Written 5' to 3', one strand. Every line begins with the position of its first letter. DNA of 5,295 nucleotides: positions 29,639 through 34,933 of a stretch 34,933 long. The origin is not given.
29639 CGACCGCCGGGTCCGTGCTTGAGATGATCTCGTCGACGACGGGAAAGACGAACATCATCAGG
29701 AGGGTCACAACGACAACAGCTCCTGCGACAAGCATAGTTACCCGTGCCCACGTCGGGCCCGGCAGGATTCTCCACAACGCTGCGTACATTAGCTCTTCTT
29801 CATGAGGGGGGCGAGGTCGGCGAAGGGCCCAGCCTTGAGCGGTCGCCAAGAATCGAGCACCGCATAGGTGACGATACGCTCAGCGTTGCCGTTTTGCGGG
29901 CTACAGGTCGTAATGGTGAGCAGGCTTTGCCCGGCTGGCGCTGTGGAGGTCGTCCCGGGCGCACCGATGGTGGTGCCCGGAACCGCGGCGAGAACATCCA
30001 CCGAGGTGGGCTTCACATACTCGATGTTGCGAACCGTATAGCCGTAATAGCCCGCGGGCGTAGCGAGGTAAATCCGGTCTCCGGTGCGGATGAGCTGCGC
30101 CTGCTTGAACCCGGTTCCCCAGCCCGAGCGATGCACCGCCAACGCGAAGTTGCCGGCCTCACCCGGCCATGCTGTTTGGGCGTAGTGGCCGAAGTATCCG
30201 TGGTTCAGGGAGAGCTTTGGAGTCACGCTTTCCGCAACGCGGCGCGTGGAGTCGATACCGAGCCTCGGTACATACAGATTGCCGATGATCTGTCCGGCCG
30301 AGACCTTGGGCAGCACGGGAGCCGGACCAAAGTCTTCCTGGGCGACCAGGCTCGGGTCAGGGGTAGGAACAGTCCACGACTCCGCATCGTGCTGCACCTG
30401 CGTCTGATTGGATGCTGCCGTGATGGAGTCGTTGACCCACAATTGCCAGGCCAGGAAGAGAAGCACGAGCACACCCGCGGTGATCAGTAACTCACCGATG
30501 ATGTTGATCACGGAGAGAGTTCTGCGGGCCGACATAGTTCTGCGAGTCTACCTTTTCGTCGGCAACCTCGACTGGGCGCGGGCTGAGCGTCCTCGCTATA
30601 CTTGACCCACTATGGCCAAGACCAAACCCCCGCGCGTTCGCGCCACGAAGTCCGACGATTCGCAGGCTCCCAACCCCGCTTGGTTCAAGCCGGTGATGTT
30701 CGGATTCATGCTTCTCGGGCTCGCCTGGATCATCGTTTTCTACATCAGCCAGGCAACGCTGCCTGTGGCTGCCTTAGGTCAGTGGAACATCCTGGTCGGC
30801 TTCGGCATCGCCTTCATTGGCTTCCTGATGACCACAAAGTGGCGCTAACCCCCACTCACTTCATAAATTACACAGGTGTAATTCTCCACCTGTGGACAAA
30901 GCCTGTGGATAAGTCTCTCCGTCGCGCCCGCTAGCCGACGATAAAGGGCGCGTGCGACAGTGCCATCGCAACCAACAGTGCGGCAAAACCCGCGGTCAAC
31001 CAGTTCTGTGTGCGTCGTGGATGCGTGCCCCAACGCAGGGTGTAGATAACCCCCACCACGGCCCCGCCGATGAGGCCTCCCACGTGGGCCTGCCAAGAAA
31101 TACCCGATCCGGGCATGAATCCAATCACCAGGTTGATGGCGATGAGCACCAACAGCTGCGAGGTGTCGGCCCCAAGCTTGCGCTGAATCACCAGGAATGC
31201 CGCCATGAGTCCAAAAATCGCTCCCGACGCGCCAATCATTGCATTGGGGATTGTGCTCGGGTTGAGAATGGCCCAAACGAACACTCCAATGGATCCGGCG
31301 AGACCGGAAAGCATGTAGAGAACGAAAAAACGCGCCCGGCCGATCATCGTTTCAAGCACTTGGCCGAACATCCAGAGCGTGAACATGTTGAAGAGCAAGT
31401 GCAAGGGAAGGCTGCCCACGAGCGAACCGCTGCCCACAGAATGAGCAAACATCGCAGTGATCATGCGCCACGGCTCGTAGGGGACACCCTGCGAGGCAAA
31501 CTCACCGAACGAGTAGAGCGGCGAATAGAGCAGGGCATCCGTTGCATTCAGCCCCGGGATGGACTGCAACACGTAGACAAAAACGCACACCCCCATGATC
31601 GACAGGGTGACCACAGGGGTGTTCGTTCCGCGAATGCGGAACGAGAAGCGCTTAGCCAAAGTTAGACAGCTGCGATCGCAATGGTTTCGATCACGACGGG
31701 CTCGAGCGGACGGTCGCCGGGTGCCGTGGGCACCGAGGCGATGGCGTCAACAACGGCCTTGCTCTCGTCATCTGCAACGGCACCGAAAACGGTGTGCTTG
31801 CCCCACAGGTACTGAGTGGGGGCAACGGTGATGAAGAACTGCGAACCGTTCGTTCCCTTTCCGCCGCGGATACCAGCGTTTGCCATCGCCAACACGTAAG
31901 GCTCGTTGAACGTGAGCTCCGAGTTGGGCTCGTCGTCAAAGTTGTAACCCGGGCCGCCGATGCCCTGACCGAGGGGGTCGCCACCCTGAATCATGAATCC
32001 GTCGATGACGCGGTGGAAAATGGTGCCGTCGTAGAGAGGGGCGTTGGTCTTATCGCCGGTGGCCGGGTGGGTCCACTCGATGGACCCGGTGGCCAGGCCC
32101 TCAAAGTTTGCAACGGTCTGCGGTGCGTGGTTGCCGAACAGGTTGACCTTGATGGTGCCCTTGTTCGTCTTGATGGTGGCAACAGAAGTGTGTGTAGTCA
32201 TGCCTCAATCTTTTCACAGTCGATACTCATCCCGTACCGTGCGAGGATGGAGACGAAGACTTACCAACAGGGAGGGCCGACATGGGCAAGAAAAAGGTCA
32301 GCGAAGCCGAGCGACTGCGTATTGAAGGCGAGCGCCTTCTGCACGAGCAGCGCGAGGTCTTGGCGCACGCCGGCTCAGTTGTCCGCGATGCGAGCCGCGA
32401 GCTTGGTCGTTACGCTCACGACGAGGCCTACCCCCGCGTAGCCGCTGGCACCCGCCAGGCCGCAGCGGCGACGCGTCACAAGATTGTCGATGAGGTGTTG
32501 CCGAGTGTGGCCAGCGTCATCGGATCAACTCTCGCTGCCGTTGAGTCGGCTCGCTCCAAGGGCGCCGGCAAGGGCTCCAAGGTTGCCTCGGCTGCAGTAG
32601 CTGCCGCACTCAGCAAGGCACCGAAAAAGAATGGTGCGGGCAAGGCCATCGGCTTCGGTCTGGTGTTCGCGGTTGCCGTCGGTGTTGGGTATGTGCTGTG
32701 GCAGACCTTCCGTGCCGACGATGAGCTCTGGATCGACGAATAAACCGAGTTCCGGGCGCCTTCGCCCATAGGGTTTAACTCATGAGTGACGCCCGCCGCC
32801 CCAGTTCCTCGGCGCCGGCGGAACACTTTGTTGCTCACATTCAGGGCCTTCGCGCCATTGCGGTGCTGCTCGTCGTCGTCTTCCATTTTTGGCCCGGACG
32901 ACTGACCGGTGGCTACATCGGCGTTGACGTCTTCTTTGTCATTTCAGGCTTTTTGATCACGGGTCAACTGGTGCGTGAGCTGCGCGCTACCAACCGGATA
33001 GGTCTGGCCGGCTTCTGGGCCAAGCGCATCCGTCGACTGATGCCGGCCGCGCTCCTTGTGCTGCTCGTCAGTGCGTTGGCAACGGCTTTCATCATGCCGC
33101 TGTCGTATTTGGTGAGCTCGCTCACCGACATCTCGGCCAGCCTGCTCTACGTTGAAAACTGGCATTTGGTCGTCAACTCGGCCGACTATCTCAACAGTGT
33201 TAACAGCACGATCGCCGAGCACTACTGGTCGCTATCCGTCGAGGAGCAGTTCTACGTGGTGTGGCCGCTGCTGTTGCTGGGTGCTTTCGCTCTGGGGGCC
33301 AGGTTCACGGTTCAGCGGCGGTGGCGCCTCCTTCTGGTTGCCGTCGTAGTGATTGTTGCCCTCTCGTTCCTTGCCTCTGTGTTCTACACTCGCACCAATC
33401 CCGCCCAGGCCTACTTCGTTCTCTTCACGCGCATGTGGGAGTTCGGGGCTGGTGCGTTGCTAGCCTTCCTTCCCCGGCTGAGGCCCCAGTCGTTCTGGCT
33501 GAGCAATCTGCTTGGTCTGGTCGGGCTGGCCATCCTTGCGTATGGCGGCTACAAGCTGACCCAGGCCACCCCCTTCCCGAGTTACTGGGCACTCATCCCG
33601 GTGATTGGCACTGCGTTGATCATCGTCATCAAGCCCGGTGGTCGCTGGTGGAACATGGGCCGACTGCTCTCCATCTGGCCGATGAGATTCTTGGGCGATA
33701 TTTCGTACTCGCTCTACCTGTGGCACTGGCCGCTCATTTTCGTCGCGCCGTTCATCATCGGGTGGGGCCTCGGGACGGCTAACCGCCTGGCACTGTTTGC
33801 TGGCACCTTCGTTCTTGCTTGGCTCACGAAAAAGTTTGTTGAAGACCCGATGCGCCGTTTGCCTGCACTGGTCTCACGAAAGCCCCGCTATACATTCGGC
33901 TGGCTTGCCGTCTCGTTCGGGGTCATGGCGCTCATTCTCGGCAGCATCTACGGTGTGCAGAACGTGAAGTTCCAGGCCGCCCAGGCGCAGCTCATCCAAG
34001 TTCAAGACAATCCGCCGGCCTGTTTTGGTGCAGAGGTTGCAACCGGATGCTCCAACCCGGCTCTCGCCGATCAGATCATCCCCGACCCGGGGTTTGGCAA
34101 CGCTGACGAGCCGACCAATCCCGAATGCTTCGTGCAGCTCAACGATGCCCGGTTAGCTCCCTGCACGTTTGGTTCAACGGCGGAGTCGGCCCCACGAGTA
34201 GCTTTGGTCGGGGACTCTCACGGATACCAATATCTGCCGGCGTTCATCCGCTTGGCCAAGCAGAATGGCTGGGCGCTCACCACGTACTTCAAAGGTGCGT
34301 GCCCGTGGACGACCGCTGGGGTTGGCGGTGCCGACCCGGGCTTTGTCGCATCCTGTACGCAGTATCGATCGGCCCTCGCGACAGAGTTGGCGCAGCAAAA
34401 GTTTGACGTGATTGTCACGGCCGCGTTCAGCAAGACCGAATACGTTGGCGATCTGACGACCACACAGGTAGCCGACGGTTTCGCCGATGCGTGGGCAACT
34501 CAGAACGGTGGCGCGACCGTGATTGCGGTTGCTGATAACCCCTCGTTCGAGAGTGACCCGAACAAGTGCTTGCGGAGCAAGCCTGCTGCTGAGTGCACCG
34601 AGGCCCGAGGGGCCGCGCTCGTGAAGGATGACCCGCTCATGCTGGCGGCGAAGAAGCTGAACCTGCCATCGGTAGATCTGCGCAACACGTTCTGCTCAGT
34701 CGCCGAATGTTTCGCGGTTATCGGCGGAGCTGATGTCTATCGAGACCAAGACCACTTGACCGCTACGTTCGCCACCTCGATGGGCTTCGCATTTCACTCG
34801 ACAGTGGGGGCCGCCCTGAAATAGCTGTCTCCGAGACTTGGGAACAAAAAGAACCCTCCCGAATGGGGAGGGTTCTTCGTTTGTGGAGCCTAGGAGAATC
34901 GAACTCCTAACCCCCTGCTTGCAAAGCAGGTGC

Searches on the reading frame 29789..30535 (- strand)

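Call 48: search_protein_families(library=pfam, proteins=[window:29789-30535:-], max_evalue=0.001)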
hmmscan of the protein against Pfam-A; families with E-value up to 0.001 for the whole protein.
window:29789-30535:- (248 aa): 1 family
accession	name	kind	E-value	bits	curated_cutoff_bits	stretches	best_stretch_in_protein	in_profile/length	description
PF04203.18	Sortase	-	1.3e-21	77.1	26.6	1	87-227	1-124/125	Sortase domain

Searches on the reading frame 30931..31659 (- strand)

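Call 48: search_protein_families(library=pfam, proteins=[window:30931-31659:-], max_evalue=0.001)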
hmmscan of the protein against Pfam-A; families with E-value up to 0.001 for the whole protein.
window:30931-31659:- (242 aa): 1 family
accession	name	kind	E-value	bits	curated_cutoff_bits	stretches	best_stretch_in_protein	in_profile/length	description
PF01694.28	Rhomboid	-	6.9e-29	101.3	22.6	1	62-206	3-140/143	Rhomboid domain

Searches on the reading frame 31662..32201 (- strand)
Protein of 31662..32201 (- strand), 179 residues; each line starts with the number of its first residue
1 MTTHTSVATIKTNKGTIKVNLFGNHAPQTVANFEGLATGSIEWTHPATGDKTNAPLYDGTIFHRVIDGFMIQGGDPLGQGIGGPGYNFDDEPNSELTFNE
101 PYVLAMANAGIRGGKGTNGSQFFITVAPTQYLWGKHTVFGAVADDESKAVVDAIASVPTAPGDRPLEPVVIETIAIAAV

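Call 48: search_protein_families(library=pfam, proteins=[window:31662-32201:-], max_evalue=0.001)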
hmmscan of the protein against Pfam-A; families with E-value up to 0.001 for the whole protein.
window:31662-32201:- (179 aa): 1 family
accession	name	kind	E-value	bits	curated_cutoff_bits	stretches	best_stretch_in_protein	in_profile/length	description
PF00160.26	Pro_isomerase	-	3.4e-41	141.5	21.7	1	9-174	3-157/159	Cyclophilin type peptidyl-prolyl cis-trans isomerase/CLD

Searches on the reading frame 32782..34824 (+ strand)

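Call 48: search_protein_families(library=pfam, proteins=[window:32782-34824:+], max_evalue=0.001)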
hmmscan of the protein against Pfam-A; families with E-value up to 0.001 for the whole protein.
window:32782-34824:+ (680 aa): 2 families
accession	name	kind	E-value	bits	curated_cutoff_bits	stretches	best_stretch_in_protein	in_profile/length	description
PF01757.29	Acyl_transf_3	-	2.7e-31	109.3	31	1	20-349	4-324/326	Acyltransferase domain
PF19040.6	SGNH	-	3.6e-23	83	27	1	457-668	11-243/248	SGNH domain (fused to AT3 domains)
